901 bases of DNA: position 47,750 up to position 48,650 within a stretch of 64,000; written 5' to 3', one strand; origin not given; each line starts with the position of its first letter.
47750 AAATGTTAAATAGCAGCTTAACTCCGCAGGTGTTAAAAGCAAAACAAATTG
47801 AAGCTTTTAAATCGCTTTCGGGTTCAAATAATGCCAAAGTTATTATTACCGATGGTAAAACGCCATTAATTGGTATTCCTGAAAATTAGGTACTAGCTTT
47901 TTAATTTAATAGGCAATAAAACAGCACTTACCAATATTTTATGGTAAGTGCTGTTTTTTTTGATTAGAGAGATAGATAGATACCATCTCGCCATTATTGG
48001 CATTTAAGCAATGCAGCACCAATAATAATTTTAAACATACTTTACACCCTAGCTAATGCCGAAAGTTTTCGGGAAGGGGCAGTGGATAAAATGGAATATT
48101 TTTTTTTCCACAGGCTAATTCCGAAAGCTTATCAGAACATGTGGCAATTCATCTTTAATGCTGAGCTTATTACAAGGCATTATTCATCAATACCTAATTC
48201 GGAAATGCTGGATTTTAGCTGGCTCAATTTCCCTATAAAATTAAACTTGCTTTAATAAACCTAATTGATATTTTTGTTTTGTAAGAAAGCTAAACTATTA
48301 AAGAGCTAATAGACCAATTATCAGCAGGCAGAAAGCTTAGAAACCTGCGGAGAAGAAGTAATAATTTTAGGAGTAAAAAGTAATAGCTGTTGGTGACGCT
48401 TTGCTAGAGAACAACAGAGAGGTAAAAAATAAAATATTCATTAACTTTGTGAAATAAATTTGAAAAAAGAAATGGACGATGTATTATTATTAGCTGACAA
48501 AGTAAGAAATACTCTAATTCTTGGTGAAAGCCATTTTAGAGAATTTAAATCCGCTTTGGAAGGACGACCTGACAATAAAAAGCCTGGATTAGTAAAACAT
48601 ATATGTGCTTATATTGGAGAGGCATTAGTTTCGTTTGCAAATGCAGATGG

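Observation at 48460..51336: Candidate inserted two-gene accessory module: Schlafen-like AlbA_2/HATPase_c_4 protein plus an AT-rich protein of unknown fold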

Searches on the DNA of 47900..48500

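Call 54: search_rna_families(source=window, start=47900, end=48500, threshold=evalue, max_evalue=10)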
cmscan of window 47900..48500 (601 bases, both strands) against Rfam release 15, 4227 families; matches with E-value up to 10: 17.
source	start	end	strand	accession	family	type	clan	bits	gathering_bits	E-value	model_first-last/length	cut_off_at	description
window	47900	47978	+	RF03346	mir-881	Gene; miRNA;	-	34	70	7.7e-05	1-78/78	no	mir-881 microRNA precursor family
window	47911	47966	+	RF01413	miR-430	Gene; miRNA;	CL00096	31.2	47.3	0.00088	1-70/70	no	miR-430 microRNA precursor family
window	47916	47995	-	RF02377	SurA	Gene; sRNA;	-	26.4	100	3.9e-05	1-279/279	no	SurA sRNA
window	47914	47960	-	RF01413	miR-430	Gene; miRNA;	CL00096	25.3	47.3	0.025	1-70/70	no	miR-430 microRNA precursor family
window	47912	48026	-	RF04312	trpB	Cis-reg;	-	24.1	59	0.5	1-107/107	no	trpB ncRNA motif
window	47900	47963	+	RF04312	trpB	Cis-reg;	-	23.1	59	0.82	45-107/107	5'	trpB ncRNA motif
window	48363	48443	+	RF01842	mycoplasma_FSE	Cis-reg; frameshift_element;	-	23.1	88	3.8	1-87/87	no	mycoplasma ribosomal frameshift element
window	47900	47993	+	RF03839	MIR2599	Gene; miRNA;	-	22.4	120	0.087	32-132/132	5'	MIR2599 microRNA precursor family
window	47900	47961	+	RF02425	SpF01_sRNA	Gene; sRNA;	-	20.4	55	3.6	7-80/80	5'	Streptococcus sRNA SpF01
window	47914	47960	-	RF04341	Plastid-psbJ-5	Cis-reg;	CL00152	19.8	53.1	0.58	1-59/59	no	Plastid-psbJ-5 3UTR RNA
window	47900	47957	+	RF02376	antisense_SR1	Gene; sRNA;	-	19.5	45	0.16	153-210/210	5'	SR1 sRNA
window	47906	47970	+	RF04258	mir-994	Gene; miRNA;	-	19.3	93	0.46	1-81/81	no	mir-994 microRNA precursor family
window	48291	48415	+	RF02111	IS009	Gene;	-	18.8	117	0.034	1-199/199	no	IS009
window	47929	48002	-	RF01179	snoU83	Gene; snRNA; snoRNA; CD-box;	-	16.8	50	6.5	1-84/84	no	Small nucleolar RNA U83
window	47916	47959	-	RF04210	MIR8643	Gene; miRNA;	-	16.5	135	1.9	1-150/150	no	MIR8643 microRNA precursor family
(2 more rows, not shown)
